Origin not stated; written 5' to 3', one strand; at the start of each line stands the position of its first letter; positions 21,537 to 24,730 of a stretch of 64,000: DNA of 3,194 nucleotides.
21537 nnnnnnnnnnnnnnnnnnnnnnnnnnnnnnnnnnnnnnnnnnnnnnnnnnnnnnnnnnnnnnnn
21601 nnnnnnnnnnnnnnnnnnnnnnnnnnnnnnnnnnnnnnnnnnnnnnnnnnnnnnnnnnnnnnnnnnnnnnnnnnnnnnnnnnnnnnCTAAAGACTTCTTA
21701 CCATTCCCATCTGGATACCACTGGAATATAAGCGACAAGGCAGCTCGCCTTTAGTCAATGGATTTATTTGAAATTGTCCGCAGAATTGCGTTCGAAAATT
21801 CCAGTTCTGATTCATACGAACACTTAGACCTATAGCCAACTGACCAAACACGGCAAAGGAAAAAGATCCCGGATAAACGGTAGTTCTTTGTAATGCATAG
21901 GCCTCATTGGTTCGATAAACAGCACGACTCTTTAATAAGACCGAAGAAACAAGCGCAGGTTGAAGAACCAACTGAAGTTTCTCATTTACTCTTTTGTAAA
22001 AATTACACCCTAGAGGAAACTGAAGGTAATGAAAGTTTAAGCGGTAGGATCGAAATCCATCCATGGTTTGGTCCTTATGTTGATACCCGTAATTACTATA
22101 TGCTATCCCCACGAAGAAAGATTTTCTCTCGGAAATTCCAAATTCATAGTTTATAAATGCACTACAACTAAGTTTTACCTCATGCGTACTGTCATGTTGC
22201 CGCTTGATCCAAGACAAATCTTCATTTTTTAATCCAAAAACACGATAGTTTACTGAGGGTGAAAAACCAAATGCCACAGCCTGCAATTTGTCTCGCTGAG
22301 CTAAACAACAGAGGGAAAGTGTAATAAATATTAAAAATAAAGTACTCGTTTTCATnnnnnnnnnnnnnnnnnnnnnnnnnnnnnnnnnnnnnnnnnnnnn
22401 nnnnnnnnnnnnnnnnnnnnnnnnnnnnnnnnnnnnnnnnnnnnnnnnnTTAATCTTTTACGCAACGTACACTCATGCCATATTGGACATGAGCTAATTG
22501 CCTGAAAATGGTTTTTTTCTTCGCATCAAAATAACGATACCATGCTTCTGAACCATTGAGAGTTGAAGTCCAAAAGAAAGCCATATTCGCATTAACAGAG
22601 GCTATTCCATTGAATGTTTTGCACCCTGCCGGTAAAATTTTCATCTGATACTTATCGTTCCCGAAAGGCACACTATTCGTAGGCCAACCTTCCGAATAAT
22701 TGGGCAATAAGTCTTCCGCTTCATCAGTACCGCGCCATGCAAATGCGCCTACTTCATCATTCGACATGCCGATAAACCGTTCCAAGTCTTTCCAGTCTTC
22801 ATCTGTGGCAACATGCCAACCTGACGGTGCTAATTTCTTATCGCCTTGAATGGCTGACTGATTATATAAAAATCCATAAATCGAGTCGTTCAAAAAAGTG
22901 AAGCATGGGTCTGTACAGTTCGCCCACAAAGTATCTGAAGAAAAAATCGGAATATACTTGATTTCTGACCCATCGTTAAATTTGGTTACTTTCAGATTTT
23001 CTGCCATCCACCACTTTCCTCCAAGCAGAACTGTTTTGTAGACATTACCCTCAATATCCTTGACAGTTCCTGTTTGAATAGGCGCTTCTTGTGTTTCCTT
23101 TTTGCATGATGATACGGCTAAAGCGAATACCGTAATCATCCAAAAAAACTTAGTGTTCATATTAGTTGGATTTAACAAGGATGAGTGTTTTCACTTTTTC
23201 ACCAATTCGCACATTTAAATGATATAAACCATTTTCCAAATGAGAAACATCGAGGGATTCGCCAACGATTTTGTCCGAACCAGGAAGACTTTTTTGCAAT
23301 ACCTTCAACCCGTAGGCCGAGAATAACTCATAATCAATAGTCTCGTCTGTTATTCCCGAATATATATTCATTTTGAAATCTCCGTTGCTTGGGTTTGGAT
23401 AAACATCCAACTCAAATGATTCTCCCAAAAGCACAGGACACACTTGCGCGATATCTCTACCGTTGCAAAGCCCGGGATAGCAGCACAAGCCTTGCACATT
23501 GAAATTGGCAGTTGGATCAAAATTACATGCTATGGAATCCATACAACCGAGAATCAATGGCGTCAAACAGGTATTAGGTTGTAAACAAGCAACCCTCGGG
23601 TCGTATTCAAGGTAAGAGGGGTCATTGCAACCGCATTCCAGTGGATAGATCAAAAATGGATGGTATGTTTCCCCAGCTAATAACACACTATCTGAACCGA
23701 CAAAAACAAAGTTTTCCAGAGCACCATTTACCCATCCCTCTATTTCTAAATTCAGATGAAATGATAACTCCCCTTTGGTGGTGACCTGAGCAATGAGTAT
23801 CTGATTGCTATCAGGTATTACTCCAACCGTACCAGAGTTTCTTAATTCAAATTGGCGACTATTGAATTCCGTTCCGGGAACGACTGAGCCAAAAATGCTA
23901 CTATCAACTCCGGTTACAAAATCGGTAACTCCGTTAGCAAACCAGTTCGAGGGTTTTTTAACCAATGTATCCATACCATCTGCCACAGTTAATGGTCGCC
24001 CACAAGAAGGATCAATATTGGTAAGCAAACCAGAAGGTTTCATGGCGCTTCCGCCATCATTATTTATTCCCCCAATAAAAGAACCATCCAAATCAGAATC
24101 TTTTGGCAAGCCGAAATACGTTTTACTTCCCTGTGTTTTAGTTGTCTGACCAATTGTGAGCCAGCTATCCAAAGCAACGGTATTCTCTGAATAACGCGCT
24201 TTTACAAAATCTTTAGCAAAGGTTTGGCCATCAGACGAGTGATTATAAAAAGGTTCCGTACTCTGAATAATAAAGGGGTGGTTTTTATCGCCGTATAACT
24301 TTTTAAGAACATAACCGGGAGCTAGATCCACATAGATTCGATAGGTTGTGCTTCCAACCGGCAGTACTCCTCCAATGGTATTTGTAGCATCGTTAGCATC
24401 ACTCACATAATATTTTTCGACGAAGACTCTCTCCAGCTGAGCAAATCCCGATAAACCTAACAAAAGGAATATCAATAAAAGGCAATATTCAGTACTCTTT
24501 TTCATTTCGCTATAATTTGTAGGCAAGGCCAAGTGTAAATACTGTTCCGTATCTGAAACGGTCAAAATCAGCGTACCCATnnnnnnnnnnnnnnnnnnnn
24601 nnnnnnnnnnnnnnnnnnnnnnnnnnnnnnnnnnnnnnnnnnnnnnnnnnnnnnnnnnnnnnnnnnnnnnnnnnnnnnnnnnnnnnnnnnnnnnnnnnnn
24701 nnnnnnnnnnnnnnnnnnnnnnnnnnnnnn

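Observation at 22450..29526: Near gap-free operon: head-domain protein, head-domain-CTD protein, TonB-dependent receptor, head-domain-CTD protein, FISUMP lipoprotein (a SusD-less, T9SS-linked uptake locus?)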

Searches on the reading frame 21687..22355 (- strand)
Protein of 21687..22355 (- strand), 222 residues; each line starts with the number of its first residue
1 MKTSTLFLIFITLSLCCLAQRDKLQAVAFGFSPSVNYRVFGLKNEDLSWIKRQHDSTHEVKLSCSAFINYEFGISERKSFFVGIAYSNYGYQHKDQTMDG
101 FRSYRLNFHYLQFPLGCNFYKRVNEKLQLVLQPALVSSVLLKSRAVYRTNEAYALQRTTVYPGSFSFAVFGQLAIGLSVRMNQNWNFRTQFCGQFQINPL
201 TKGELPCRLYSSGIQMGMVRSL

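Call 4: search_protein_families(library=pfam, proteins=[window:21687-22355:-], max_evalue=0.01)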
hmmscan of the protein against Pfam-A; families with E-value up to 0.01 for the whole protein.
window:21687-22355:- (222 aa): 1 family
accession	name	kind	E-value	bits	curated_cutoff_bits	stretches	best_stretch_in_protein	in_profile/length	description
PF13568.12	OMP_b-brl_2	-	3.1e-08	34.3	27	1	20-191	3-166/175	Outer membrane protein beta-barrel domain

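Call 5: search_protein_families(library=ncbifam, proteins=[window:21687-22355:-], max_evalue=0.01)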
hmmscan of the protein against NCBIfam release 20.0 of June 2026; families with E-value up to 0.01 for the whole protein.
window:21687-22355:- (222 aa): 0 families

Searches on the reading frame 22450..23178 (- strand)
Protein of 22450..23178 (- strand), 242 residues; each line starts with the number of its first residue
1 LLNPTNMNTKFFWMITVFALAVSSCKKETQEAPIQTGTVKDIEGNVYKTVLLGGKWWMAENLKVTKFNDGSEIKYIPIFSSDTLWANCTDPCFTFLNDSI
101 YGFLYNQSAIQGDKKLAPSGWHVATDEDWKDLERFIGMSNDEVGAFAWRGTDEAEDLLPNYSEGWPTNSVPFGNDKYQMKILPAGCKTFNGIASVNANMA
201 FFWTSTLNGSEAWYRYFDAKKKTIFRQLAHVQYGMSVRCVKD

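Call 4: search_protein_families(library=pfam, proteins=[window:22450-23178:-], max_evalue=0.01)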
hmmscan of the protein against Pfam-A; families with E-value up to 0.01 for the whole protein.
window:22450-23178:- (242 aa): 1 family
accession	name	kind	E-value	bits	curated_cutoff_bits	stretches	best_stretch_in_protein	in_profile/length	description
PF09603.15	Fib_succ_major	-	7.3e-38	131.1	33.9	1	52-241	3-187/187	Fibrobacter succinogenes major domain (Fib_succ_major)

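Call 5: search_protein_families(library=ncbifam, proteins=[window:22450-23178:-], max_evalue=0.01)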
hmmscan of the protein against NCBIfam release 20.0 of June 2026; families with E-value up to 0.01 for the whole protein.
window:22450-23178:- (242 aa): 1 family
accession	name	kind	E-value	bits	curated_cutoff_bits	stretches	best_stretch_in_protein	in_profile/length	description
TIGR02145.1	Fib_succ_major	domain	7e-25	88.7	41.65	1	44-242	8-176/176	FISUMP domain-containing protein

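Call 19: search_solved_structures(query=window:22450-23160:-, max_evalue=0.01)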
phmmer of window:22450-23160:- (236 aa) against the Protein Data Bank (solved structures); distinct sequences matched with E-value up to 0.01: 0.

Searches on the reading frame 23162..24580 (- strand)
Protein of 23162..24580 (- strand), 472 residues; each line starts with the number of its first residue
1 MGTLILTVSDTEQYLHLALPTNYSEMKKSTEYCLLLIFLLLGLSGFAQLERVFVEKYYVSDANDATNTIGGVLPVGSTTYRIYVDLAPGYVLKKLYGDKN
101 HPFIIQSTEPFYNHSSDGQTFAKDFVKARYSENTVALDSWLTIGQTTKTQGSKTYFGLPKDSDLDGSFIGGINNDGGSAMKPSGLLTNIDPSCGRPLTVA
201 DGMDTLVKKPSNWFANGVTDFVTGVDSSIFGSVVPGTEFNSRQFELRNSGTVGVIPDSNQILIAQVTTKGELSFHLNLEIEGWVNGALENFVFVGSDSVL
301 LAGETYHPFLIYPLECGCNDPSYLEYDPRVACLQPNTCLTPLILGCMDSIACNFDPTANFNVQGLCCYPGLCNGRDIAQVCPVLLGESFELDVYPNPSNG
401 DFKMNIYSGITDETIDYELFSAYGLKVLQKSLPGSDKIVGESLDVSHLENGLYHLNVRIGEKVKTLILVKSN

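Call 4: search_protein_families(library=pfam, proteins=[window:23162-24580:-], max_evalue=0.01)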
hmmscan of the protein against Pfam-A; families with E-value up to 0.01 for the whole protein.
window:23162-24580:- (472 aa): 1 family
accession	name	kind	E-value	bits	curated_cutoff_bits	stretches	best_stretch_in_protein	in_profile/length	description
PF18962.6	Por_Secre_tail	-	3.1e-08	34.2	27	1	393-465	1-72/75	Secretion system C-terminal sorting domain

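Call 5: search_protein_families(library=ncbifam, proteins=[window:23162-24580:-], max_evalue=0.01)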
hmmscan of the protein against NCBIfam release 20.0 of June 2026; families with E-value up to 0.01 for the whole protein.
window:23162-24580:- (472 aa): 2 families
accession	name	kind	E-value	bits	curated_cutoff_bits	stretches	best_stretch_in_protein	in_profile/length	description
TIGR04183.1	Por_Secre_tail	domain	4.4e-06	26.6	23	1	393-469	1-70/72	T9SS type A sorting domain-containing protein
NF038113.1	T9SSA_dep_M36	equivalog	0.0027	15.9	885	1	391-465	793-863/869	T9SS-dependent M36 family metallopeptidase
